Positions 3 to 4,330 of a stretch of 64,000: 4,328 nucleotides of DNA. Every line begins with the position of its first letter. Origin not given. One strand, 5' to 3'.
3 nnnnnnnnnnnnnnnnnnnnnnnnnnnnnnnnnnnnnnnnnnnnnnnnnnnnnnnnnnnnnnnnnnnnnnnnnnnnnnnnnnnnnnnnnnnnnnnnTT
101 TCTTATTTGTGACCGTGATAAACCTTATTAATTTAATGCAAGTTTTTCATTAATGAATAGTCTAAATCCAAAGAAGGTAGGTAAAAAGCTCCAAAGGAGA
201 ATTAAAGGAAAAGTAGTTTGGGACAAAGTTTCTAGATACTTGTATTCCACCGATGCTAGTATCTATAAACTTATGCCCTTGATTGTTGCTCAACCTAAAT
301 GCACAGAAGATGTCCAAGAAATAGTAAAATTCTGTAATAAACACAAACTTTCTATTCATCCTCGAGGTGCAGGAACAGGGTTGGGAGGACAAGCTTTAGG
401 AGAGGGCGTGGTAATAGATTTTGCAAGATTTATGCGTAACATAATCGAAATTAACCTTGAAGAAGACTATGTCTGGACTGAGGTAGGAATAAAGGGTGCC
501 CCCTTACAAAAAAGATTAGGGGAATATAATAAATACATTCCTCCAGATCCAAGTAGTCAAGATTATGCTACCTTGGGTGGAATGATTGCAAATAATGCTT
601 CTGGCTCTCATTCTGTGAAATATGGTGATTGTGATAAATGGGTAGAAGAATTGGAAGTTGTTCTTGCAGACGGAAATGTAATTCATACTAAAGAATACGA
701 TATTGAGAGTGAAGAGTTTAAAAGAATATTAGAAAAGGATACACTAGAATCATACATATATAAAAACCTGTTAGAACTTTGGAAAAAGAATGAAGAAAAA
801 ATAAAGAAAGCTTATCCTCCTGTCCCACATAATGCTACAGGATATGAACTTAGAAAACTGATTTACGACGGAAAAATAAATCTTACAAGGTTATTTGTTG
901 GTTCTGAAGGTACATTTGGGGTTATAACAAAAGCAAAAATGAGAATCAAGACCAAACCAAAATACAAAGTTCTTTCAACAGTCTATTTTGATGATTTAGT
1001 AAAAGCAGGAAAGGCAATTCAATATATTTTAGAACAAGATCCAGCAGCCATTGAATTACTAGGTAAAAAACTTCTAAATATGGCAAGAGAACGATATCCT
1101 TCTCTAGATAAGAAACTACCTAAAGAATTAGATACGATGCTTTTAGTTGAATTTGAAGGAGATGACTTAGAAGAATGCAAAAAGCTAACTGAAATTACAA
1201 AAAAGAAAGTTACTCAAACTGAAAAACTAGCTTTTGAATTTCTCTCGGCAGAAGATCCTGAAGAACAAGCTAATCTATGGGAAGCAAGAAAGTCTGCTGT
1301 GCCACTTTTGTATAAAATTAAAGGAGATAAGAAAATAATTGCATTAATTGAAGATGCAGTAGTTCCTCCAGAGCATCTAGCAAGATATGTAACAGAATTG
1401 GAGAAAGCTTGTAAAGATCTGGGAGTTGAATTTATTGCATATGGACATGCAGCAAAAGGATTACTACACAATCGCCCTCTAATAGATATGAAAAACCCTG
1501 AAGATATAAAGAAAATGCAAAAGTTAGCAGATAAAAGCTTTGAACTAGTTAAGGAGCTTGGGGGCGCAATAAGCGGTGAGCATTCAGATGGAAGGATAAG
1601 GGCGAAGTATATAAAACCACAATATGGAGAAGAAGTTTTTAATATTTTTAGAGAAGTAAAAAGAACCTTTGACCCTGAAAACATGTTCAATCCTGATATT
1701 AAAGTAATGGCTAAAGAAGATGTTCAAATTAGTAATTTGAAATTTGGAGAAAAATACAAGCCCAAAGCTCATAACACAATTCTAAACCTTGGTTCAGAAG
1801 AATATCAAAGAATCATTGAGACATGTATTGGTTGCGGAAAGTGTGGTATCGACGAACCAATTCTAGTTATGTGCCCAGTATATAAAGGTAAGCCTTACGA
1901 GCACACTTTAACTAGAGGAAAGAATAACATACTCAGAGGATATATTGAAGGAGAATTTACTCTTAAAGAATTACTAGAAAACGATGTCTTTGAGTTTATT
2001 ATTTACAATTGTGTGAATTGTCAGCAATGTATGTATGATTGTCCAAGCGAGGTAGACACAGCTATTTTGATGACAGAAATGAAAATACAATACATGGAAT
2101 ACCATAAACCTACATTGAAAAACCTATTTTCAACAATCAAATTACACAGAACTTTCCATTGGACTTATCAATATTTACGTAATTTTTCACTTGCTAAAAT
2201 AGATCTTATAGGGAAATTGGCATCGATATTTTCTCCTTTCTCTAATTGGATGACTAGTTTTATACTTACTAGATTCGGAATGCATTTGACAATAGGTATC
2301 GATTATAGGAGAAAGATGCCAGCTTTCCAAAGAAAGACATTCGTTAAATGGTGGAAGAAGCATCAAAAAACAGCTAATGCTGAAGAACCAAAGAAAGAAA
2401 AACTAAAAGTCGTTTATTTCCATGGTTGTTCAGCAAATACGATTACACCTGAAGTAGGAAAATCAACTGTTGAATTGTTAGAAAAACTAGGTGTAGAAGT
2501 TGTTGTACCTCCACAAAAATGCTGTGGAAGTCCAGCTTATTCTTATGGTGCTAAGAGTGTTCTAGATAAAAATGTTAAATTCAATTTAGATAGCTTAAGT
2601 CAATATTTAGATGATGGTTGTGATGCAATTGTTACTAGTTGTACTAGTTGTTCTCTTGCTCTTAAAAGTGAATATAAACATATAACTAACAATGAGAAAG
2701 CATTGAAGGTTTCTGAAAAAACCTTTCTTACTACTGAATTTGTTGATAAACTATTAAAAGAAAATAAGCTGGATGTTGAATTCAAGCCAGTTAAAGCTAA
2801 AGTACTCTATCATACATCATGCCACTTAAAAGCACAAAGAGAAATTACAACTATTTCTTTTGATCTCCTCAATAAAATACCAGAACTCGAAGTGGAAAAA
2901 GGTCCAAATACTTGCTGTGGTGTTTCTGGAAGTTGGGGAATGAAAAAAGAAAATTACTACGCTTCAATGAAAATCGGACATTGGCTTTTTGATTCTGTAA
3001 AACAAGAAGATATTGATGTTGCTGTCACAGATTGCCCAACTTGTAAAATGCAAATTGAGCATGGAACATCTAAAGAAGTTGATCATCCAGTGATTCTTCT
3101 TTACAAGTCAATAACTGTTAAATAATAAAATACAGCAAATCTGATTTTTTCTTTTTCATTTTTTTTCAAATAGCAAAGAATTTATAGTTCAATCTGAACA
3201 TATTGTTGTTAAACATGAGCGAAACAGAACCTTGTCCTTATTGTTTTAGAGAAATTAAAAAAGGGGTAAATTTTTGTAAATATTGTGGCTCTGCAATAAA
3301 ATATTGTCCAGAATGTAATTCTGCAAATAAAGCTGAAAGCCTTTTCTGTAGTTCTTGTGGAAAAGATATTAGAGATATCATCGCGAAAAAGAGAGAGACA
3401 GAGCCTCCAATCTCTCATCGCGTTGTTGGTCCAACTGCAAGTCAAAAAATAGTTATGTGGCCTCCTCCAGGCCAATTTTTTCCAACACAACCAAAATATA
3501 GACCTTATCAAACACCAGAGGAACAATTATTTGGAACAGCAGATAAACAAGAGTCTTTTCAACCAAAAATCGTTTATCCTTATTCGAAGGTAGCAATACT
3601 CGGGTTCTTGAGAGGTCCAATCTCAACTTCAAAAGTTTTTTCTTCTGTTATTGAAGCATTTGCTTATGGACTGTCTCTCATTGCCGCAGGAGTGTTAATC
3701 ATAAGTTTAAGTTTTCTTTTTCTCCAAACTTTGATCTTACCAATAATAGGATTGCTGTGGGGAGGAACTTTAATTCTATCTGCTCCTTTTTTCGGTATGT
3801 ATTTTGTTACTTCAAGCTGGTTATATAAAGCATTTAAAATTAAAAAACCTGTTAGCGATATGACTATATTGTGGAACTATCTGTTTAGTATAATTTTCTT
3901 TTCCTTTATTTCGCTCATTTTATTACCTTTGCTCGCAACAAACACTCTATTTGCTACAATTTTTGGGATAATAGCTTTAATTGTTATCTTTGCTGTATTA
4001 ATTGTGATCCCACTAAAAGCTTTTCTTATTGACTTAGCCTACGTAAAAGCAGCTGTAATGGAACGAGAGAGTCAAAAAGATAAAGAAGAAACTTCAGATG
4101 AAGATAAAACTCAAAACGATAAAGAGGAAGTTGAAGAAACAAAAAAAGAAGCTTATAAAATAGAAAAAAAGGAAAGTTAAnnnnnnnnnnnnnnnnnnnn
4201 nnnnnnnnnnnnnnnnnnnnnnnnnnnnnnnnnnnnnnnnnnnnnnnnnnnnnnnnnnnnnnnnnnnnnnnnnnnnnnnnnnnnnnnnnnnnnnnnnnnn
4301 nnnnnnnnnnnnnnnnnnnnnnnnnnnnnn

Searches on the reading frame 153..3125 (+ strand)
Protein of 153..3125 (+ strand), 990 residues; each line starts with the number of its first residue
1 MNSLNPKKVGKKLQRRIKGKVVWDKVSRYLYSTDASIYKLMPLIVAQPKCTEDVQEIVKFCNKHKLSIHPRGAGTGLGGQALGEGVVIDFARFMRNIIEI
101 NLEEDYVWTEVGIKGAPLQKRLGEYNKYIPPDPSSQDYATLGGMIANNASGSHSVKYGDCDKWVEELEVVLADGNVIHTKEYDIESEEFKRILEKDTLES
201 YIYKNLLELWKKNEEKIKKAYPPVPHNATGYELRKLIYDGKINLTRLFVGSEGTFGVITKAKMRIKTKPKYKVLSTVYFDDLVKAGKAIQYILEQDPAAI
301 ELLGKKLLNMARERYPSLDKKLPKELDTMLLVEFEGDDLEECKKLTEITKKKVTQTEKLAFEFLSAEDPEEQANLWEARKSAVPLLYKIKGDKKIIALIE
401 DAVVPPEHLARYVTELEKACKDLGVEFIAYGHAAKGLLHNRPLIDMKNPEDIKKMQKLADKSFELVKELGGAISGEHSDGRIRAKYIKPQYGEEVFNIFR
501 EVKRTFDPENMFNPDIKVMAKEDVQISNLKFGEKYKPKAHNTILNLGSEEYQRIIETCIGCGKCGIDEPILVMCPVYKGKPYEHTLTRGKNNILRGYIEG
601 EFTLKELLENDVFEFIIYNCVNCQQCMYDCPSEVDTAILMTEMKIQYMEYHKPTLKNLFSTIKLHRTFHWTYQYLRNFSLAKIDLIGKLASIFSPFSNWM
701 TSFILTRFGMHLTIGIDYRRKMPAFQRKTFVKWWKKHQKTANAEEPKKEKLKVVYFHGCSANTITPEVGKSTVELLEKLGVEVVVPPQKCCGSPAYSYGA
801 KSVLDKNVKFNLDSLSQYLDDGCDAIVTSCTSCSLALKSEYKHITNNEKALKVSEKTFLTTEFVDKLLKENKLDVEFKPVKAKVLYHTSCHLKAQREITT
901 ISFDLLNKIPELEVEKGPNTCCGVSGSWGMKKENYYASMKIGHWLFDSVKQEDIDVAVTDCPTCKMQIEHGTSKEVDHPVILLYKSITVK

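Call 57: search_protein_families(library=pfam, proteins=[window:153-3125:+], max_evalue=0.001)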
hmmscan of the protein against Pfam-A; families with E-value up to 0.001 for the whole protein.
window:153-3125:+ (990 aa): 6 families
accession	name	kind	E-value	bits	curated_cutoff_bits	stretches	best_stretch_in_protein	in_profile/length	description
PF02913.24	FAD-oxidase_C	-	7e-54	183.6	21.2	1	268-514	1-245/248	FAD linked oxidases, C-terminal domain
PF01565.28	FAD_binding_4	-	9.2e-40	136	26.4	1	42-179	1-138/139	FAD binding domain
PF02754.22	CCG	-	3.4e-25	88.4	20.6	2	753-838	1-85/85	Cysteine-rich domain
PF13183.11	Fer4_8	-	3.4e-08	34.3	27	1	555-634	2-68/68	4Fe-4S dicluster domain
PF13534.11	Fer4_17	-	3.3e-05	24.8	22.2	1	558-635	2-61/61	4Fe-4S dicluster domain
PF12838.12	Fer4_7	-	0.00084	20.2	27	0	557-633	1-51/52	4Fe-4S dicluster domain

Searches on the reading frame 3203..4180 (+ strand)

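Call 57: search_protein_families(library=pfam, proteins=[window:3203-4180:+], max_evalue=0.001)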
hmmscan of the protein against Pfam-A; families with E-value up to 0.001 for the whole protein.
window:3203-4180:+ (325 aa): 5 families
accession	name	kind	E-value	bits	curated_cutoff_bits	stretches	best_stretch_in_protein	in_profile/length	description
PF12773.13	DZR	-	1e-08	35.6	27.3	1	11-53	1-45/45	Double zinc ribbon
PF13240.11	Zn_Ribbon_1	-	1.4e-08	34.6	25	1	34-55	1-22/23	zinc-ribbon domain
PF13248.11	Zn_ribbon_3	-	2e-07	30.7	27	0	33-56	3-26/26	zinc-ribbon domain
PF24460.1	DUF7575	-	0.00041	20.1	28.5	1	7-30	2-25/28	Domain of unknown function (DUF7575)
PF17032.10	Zn_ribbon_15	-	0.00095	20.4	28.9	0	3-29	47-73/73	zinc-ribbon family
